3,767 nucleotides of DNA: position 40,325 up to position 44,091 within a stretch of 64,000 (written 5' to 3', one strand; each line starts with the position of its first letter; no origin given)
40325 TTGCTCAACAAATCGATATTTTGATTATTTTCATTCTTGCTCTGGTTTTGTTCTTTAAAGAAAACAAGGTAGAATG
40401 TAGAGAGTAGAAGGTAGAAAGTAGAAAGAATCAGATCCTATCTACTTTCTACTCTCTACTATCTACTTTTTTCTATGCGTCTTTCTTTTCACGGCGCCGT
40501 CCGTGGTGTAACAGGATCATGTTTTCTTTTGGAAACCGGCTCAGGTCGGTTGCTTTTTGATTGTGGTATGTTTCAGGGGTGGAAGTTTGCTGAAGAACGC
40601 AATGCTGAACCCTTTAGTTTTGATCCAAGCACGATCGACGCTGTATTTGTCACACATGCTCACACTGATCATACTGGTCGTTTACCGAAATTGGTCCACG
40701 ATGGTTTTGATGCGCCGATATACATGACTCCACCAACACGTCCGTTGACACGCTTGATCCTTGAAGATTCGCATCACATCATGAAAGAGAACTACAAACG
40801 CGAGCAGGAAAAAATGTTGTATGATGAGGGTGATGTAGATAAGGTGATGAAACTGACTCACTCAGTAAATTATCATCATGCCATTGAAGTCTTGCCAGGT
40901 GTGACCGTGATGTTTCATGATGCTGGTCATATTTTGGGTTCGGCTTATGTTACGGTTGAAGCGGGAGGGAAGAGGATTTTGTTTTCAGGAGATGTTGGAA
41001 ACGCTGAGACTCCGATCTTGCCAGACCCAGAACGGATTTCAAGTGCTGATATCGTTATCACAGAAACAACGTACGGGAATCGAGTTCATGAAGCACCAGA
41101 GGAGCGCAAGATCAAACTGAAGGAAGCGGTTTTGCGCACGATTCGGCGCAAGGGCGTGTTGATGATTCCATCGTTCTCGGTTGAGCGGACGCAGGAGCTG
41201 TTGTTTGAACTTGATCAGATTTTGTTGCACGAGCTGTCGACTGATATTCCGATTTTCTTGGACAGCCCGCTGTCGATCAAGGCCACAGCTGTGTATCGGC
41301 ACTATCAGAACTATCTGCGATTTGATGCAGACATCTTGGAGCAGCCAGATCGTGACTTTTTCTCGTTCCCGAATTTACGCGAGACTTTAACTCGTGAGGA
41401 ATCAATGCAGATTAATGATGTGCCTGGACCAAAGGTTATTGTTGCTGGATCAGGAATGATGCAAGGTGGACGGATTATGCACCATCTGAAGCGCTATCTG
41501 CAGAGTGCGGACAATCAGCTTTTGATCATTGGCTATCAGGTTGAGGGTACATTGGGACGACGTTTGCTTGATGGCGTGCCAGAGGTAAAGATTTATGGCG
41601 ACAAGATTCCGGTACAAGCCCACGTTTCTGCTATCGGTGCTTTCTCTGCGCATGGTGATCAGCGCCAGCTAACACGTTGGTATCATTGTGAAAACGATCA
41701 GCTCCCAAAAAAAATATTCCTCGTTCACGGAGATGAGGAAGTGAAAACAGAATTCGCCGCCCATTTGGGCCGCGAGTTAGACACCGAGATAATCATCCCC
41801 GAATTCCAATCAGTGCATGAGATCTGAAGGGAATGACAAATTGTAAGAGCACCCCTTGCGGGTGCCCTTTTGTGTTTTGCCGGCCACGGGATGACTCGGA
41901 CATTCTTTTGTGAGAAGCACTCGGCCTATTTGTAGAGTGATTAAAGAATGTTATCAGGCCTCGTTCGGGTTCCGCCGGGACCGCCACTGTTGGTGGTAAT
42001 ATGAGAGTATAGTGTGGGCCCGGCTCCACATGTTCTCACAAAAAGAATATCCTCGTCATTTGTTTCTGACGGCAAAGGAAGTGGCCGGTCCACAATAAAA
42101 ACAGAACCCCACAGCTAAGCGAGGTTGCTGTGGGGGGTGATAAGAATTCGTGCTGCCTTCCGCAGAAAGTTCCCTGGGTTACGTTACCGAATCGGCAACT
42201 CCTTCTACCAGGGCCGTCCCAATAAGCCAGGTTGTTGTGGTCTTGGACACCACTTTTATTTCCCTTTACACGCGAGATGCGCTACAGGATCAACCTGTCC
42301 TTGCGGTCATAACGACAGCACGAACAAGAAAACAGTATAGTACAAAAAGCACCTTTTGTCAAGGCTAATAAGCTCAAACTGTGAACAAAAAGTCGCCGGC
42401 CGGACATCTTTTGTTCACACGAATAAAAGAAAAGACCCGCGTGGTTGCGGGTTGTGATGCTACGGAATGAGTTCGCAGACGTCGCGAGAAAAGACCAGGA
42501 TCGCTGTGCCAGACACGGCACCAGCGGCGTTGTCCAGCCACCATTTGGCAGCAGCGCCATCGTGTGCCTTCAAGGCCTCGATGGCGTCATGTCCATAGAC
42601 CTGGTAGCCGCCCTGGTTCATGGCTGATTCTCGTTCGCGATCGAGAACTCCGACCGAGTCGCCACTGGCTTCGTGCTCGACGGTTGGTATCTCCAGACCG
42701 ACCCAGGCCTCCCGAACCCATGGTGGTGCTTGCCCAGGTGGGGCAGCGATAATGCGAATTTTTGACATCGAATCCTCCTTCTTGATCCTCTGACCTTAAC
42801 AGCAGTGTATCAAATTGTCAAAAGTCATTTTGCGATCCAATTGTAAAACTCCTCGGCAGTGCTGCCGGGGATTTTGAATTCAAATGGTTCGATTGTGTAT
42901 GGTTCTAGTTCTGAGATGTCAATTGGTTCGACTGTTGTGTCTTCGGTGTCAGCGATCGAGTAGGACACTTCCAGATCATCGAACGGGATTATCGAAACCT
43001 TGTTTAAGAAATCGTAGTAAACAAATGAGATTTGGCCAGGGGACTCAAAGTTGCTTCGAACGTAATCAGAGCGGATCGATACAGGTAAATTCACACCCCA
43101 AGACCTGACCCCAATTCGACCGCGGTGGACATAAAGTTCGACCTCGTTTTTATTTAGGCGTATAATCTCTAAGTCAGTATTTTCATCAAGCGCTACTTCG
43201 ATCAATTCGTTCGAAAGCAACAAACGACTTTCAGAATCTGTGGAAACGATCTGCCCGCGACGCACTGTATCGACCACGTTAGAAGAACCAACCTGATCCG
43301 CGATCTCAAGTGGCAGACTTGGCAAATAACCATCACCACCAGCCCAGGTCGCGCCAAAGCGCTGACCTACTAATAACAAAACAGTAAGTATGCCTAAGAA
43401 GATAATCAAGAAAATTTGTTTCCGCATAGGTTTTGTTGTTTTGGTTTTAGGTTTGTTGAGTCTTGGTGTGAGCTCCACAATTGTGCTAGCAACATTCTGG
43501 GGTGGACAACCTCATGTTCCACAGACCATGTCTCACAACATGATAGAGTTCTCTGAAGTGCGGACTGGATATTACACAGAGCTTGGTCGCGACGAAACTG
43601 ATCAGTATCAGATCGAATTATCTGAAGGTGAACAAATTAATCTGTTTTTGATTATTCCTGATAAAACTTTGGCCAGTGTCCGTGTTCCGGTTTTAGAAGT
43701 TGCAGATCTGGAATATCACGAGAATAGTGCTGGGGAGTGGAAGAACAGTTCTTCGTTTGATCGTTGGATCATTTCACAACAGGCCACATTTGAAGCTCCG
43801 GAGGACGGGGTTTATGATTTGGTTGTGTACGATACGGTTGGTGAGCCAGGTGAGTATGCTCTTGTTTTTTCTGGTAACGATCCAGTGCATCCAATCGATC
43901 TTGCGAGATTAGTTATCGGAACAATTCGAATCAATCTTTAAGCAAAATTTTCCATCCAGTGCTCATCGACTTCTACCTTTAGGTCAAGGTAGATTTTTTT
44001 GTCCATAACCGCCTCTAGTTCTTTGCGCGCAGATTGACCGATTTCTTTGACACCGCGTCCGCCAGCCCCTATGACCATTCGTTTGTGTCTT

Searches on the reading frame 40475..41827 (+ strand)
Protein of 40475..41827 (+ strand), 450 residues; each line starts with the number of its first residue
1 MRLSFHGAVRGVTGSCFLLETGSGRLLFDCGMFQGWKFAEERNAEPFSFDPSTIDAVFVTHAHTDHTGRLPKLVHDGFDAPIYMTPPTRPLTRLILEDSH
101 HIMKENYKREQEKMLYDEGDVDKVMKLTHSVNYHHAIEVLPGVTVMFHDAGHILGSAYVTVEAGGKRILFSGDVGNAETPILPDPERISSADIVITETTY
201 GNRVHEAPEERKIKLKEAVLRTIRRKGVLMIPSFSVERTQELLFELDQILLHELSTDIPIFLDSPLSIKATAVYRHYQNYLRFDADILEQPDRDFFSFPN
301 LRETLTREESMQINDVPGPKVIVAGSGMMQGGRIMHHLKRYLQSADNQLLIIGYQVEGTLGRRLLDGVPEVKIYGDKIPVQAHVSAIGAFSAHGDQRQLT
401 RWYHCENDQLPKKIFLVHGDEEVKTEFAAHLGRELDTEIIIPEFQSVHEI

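Call 28: search_protein_families(library=pfam, proteins=[window:40475-41827:+])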
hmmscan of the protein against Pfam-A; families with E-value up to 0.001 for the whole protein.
window:40475-41827:+ (450 aa): 5 families
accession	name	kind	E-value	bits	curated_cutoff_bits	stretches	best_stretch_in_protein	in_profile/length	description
PF10996.14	Beta-Casp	-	3.7e-36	124.7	27.7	1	239-364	1-120/120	Beta-Casp domain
PF00753.33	Lactamase_B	-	1.1e-17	65.1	22.7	1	11-185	3-161/196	Metallo-beta-lactamase superfamily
PF07521.17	RMMBL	-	2.6e-14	53.4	21.6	1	378-442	2-63/63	Zn-dependent metallo-hydrolase RNA specificity domain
PF16661.11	Lactamase_B_6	-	2e-11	44.1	27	1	18-174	1-162/193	Metallo-beta-lactamase superfamily domain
PF12706.13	Lactamase_B_2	-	1.9e-10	41.1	27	1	25-200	2-166/200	Beta-lactamase superfamily domain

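Call 43: find_encoding_contigs(protein=window:40475-41827:+, flank=3000, max_places=10)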
Protein window:40475-41827:+ (450 aa): 7 contigs read that carry it; 7 places shown.
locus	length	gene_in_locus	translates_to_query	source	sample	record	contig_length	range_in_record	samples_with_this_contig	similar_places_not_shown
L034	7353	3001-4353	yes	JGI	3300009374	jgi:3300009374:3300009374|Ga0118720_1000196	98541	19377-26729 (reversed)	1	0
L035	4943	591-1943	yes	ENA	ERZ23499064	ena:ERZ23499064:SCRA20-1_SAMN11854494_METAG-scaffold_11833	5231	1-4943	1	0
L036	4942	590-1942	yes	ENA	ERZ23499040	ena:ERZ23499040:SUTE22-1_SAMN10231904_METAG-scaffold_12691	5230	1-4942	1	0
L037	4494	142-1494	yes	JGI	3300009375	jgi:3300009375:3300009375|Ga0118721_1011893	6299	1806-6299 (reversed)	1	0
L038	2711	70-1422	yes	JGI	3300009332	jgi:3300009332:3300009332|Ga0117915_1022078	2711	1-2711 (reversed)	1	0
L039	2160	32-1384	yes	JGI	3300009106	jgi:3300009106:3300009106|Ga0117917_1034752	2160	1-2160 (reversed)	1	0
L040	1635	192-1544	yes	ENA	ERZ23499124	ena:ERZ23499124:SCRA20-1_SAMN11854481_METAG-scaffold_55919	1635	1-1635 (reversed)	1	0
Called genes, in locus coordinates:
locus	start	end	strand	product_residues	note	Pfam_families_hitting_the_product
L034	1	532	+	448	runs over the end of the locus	PF22053:DUF6938 (weak)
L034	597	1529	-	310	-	PF03133:TTL (faint), PF14397:ATPgrasp_ST (faint), PF02655:ATP-grasp_3, PF02786:CPSase_L_D2 (weak), PF02955:GSH-S_ATP, PF08443:RimK, PF02222:ATP-grasp (weak), PF07478:Dala_Dala_lig_C (weak)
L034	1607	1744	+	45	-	-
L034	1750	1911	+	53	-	-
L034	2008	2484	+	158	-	-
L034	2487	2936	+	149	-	PF07884:VKOR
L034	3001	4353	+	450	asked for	PF00753:Lactamase_B, PF23023:Anti-Pycsar_Apyc1 (weak), PF12706:Lactamase_B_2, PF16661:Lactamase_B_6, PF10996:Beta-Casp, PF07521:RMMBL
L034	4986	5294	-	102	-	-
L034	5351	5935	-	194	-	-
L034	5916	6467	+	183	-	-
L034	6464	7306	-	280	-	PF00350:Dynamin_N (faint), PF01926:MMR_HSR1, PF02421:FeoB_N, PF03193:RsgA_GTPase (faint), PF04548:AIG1, PF00009:GTP_EFTU, PF07650:KH_2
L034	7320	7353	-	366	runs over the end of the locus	PF07907:YibE_F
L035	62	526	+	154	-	-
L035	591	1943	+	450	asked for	PF00753:Lactamase_B, PF23023:Anti-Pycsar_Apyc1 (weak), PF12706:Lactamase_B_2, PF16661:Lactamase_B_6, PF10996:Beta-Casp, PF07521:RMMBL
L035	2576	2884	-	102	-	-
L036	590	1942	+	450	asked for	PF00753:Lactamase_B, PF23023:Anti-Pycsar_Apyc1 (weak), PF12706:Lactamase_B_2, PF16661:Lactamase_B_6, PF10996:Beta-Casp, PF07521:RMMBL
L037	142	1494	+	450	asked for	PF00753:Lactamase_B, PF23023:Anti-Pycsar_Apyc1 (weak), PF12706:Lactamase_B_2, PF16661:Lactamase_B_6, PF10996:Beta-Casp, PF07521:RMMBL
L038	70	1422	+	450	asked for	PF00753:Lactamase_B, PF23023:Anti-Pycsar_Apyc1 (weak), PF12706:Lactamase_B_2, PF16661:Lactamase_B_6, PF10996:Beta-Casp, PF07521:RMMBL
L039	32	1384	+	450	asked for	PF00753:Lactamase_B, PF23023:Anti-Pycsar_Apyc1 (weak), PF12706:Lactamase_B_2, PF16661:Lactamase_B_6, PF10996:Beta-Casp, PF07521:RMMBL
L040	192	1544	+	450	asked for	PF00753:Lactamase_B, PF23023:Anti-Pycsar_Apyc1 (weak), PF12706:Lactamase_B_2, PF16661:Lactamase_B_6, PF10996:Beta-Casp, PF07521:RMMBL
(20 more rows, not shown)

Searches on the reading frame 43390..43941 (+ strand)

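Call 69: search_protein_families(library=pfam, proteins=[window:43390-43941:+], max_evalue=1)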
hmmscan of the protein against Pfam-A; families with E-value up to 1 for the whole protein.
window:43390-43941:+ (183 aa): 2 families
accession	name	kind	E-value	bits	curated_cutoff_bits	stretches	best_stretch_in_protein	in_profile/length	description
PF04151.21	PPC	-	0.062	14.6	25.9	1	70-147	2-69/70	Bacterial pre-peptidase C-terminal domain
PF14168.11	YjzC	-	0.32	11.8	25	0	60-82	17-42/55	YjzC-like protein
